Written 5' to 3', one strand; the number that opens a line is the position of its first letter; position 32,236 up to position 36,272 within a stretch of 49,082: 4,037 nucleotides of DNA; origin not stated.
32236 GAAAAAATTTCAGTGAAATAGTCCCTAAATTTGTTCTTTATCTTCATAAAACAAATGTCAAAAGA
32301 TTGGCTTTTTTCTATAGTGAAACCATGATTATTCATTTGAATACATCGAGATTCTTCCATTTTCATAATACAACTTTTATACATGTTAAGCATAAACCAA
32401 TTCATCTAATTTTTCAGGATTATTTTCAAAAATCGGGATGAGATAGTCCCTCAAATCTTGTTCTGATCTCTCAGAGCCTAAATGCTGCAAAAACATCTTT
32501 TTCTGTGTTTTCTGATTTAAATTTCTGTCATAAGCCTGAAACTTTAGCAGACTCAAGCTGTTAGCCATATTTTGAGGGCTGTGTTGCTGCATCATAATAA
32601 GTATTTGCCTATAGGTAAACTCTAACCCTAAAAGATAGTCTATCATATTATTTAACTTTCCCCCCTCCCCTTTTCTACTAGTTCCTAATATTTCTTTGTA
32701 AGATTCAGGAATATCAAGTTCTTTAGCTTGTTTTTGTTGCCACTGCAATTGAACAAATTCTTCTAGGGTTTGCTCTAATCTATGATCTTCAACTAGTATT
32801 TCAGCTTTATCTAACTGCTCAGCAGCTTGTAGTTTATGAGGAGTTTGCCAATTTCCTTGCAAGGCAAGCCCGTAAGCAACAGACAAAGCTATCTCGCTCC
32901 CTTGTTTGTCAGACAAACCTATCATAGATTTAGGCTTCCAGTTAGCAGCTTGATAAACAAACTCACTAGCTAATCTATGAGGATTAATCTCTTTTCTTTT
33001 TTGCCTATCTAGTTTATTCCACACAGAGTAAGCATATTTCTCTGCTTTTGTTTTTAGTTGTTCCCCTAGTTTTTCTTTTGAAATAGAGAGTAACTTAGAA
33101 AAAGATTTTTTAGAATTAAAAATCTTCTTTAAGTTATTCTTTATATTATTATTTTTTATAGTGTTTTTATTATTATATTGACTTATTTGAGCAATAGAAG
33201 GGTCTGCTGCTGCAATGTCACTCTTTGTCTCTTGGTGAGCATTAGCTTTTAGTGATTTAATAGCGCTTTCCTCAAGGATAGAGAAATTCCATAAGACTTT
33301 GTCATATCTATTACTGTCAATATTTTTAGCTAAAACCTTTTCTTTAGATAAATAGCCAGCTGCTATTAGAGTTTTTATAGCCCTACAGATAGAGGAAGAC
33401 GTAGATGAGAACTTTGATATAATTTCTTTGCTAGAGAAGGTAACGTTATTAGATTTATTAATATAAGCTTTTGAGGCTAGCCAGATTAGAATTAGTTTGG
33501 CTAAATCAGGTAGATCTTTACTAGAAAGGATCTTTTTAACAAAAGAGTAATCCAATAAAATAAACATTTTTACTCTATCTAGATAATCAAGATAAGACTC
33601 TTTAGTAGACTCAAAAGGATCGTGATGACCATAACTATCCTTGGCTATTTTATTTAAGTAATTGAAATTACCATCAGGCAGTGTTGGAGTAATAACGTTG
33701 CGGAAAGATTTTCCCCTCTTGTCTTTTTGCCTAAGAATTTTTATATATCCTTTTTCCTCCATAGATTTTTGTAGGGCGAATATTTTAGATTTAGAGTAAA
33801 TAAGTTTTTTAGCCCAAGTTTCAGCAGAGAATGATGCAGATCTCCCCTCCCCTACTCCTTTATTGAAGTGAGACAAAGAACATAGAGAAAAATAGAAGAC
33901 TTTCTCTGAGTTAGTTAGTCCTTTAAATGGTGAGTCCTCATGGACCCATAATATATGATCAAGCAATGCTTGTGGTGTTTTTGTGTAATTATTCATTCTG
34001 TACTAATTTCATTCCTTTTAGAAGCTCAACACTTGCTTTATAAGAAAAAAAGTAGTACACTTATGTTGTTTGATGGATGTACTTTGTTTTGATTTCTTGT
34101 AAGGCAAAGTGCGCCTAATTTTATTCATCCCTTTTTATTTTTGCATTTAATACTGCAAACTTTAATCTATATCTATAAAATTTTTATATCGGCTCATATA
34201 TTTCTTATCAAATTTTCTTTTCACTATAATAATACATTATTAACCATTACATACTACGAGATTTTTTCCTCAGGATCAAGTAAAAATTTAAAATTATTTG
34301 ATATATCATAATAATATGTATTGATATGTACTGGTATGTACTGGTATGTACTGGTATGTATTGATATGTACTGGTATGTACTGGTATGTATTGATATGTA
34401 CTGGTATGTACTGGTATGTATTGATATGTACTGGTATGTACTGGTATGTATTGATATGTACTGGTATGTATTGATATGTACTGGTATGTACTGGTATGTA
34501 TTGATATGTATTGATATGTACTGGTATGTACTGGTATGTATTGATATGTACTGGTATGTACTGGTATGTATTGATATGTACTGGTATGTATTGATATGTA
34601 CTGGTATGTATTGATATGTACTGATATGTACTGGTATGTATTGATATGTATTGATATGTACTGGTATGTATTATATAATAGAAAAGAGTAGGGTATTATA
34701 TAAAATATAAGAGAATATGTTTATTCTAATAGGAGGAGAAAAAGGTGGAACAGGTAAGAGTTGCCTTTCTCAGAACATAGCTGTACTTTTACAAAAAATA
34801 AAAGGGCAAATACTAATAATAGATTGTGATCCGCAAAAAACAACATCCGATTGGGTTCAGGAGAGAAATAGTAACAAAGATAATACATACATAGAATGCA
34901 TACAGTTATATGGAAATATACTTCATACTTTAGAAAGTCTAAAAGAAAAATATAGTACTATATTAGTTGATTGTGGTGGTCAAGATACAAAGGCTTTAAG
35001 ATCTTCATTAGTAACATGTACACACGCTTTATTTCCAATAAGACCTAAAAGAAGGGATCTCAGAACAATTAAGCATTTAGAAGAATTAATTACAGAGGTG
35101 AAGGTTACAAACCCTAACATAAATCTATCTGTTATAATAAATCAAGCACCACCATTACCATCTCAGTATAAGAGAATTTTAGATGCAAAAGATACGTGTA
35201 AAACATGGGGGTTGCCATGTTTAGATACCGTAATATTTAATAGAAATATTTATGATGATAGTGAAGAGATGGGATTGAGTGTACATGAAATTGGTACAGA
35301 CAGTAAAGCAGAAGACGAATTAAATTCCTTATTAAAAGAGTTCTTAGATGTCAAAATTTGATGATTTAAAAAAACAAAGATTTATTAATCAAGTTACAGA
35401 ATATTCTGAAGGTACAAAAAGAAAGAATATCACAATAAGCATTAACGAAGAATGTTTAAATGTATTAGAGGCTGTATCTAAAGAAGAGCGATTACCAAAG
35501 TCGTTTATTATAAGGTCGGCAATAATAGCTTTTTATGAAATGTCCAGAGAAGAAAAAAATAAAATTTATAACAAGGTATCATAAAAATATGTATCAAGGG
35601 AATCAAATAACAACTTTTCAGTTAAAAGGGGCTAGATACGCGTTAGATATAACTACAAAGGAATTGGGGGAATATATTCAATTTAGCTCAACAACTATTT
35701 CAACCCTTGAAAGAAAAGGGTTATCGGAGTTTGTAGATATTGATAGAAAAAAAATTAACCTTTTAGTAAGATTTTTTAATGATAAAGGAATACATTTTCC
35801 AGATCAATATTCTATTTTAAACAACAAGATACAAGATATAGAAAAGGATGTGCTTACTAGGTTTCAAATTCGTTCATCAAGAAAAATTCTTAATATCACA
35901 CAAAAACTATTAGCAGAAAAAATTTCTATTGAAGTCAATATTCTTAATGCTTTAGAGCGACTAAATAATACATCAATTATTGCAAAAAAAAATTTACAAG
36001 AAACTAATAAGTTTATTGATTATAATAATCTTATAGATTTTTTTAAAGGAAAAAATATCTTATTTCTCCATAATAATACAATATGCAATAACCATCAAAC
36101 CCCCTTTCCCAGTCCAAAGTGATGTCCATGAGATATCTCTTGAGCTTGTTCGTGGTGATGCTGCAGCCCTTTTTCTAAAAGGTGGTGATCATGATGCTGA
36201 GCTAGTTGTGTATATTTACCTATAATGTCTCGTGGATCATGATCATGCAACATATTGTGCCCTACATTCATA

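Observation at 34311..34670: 350-bp array of strictly 10-bp-phased repeats in two variants between rep and parA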

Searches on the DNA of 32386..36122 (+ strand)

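Call 5: search_dna_similar(query=window:32386-36122:+, collection=plasmids, mode=near)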
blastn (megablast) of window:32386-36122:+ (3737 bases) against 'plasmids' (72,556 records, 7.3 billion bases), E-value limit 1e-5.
No match.

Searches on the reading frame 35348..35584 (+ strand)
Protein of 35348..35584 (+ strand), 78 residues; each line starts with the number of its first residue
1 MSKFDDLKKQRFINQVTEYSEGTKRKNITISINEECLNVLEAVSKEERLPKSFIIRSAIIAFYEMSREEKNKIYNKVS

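Call 6: search_protein_families(library=pfam, proteins=[window:35348-35584:+], max_evalue=0.01)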
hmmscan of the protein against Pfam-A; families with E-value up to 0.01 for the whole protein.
window:35348-35584:+ (78 aa): 1 family
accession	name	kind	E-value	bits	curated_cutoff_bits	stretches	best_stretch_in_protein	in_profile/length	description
PF12651.13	RHH_3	-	1.7e-05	25.1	21.6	1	24-62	1-39/44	Ribbon-helix-helix domain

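Call 34: search_solved_structures(query=window:35348-35584:+, max_evalue=10, show_alignments=2)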
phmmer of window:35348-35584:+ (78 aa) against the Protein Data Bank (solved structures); distinct sequences matched with E-value up to 10: 12.
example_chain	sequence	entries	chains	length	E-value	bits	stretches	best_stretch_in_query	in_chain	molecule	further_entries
6w1s_E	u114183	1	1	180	0.2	15.2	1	25-54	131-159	Mediator of RNA polymerase II transcription subunit 8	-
1b01_A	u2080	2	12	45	0.23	15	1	25-64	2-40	TRANSCRIPTIONAL REPRESSOR COPG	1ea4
2cpg_A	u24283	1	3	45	0.26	14.9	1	25-63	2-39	TRANSCRIPTIONAL REPRESSOR COPG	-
5bvq_A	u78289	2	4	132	0.37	14.4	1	3-40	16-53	fatty acid-binding protein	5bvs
6ztu_A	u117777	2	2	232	0.42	14.2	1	2-47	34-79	Cyclodipeptide synthase, BtCDPS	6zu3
7azu_A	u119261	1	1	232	0.44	14.1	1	2-48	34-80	Cyclodipeptide synthase, BtCDPS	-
8t1i_E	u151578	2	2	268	0.52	13.9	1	25-53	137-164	Mediator of RNA polymerase II transcription subunit 8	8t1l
7emf_H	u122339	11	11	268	0.52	13.9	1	25-54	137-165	Isoform 2 of Mediator of RNA polymerase II transcription subunit 8 | Mediator of RNA polymerase II transcription subunit 8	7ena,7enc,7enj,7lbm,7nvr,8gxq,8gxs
4rh6_A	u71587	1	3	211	0.55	13.8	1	5-47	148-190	Exotoxin 3, putative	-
4o1n_A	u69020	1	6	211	0.56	13.8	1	5-47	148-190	Superantigen-like protein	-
8r28_A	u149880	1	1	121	1.3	12.6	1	17-62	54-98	Cystatin domain-containing protein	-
5jen_A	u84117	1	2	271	1.5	12.4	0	11-74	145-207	Anti-sigma-V factor RsiV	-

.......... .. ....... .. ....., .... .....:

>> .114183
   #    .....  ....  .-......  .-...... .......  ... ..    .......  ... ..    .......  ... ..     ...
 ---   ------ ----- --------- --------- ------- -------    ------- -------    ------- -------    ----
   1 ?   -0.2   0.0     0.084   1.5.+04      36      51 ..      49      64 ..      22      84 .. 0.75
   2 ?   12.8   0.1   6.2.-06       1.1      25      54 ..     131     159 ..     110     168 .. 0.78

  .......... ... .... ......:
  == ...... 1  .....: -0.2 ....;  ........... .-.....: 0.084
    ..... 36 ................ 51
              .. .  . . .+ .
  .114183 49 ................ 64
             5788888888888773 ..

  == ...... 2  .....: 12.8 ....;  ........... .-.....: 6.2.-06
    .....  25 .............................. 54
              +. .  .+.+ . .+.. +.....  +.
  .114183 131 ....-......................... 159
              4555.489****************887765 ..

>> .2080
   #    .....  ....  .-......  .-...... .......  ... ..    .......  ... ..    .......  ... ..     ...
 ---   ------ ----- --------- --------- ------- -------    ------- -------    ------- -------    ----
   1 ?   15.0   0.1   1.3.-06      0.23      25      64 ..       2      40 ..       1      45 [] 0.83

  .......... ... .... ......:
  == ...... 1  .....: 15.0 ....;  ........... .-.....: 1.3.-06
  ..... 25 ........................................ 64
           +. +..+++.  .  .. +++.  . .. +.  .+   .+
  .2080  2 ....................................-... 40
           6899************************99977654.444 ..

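Call 40: search_dna_similar(query=window:35348-35584:+, collection=plasmids, mode=protein, max_rows=25, max_evalue=0.001)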
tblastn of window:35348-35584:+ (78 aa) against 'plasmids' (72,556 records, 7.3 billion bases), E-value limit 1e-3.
No match.

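Call 53: find_homologous_proteins(query=window:35348-35584:+, max_evalue=0.001)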
Query window:35348-35584:+ (78 aa): 2 proteins with E <= 0.001 among 2 candidates.
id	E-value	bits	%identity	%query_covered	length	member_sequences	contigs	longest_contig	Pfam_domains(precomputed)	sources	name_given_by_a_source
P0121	1.8e-41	156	100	100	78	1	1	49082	-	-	-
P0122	1.7e-18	83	55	99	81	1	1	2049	-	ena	-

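Call 54: find_encoding_contigs(protein=P0122, flank=3000, max_places=3)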
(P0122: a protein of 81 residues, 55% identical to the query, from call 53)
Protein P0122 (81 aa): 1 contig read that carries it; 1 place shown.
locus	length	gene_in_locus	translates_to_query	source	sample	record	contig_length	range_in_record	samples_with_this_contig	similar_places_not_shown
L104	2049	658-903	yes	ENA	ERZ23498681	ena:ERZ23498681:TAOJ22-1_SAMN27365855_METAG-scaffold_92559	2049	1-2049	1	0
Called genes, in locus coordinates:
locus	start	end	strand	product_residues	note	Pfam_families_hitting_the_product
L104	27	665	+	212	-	PF00142:Fer4_NifH (weak), PF01656:CbiA, PF02374:ArsA_ATPase (weak), PF09140:MipZ (faint), PF10609:ParA (faint), PF13614:AAA_31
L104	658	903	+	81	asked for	-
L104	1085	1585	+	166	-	PF12844:HTH_19 (faint), PF13413:HTH_25 (faint), PF01381:HTH_3 (faint)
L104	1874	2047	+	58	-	?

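Call 74: predict_structure(alignment_id=A1)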
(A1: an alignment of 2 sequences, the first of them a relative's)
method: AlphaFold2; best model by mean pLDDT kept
length: 78 residues; sequences in the alignment: 2
mean_pLDDT: 71.6   pTM: 0.48
mean pLDDT of the five models: 71.6, 71.0, 64.0, 59.0, 58.5
residues with pLDDT >= 90: 15; 70-90: 32; 50-70: 10; < 50: 21
segments of 3 or more residues with pLDDT < 50: 7-23
pLDDT, mean of each block of 10 residues (from residue 1): 49 39 57 88 94 87 87 73
secondary structure, 60 per line:
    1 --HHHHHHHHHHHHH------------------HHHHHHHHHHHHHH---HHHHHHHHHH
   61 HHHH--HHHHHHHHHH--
elements in order: H3-15 H34-47 H51-64 H67-76

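Call 76: fold_search(model_id=the predicted structure, library=pdb)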
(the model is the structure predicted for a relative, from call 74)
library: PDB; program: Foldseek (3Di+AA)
matches with E <= 10: 61; with E <= 0.001: 0
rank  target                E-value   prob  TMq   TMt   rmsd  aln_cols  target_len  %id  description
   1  1b01_A                5.2e-01  0.82  0.43  0.69   2.2        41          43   32  TRANSCRIPTIONAL REPRESSOR COPG/DNA COMPLEX (released 1999-11-19)
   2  1ea4_B                5.6e-01  0.77  0.42  0.70   2.3        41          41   32  TRANSCRIPTIONAL REPRESSOR COPG/22bp dsDNA COMPLEX (released 2001-07-05)
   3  6xrw_B                6.0e-01  0.82  0.52  0.52   6.8        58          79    9  Chromosomal ParDE TA system from P. aeruginosa (released 2021-07-28)
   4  1ea4_E                6.0e-01  0.80  0.43  0.69   2.2        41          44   32  TRANSCRIPTIONAL REPRESSOR COPG/22bp dsDNA COMPLEX (released 2001-07-05)
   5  6gyg_B                6.0e-01  0.35  0.35  0.43   7.0        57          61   26  X-ray structure of the apo form of the establishement gene regulator Reg576 of the G+ plasmid p576 (released 2018-10-17)
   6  2k5j_MODEL_1_A        6.5e-01  0.69  0.47  0.46   5.7        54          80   15  Solution structure of protein yiiF from Shigella flexneri serotype 5b (strain 8401) . Northeast Structural Gen (released 2008-08-26)
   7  7nyw_J                7.0e-01  0.28  0.38  0.24  12.2        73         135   19  Cryo-EM structure of the MukBEF-MatP-DNA head module (released 2021-07-07)
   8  5zgn_A                7.6e-01  0.51  0.43  0.48   6.1        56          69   14  The crystal structure of KacTA-DNA complex (released 2019-04-03)
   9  6noy_B                8.1e-01  0.63  0.50  0.49   2.9        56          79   23  Structure of Cyanothece McdB (released 2019-04-24)
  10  6kyt_Q                8.1e-01  0.60  0.42  0.45   7.1        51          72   20  The structure of the M. tb toxin MazEF-mt1 complex (released 2020-08-05)
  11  1b28_MODEL_1_A        8.8e-01  0.54  0.43  0.58   4.1        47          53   13  ARC REPRESSOR MYL MUTANT FROM SALMONELLA BACTERIOPHAGE P22 (released 1999-11-03)
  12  2k9i_MODEL_1_A        1.0e+00  0.77  0.41  0.56   1.5        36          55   28  NMR structure of plasmid copy control protein ORF56 from sulfolobus islandicus (released 2009-10-20)
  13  6kyt_P                1.1e+00  0.47  0.41  0.44   6.5        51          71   20  The structure of the M. tb toxin MazEF-mt1 complex (released 2020-08-05)
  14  4d8j_B                1.1e+00  0.18  0.34  0.22  13.5        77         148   18  Structure of E. coli MatP-mats complex (released 2012-11-21)
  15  7nyw_I                1.2e+00  0.20  0.36  0.24  12.3        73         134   16  Cryo-EM structure of the MukBEF-MatP-DNA head module (released 2021-07-07)
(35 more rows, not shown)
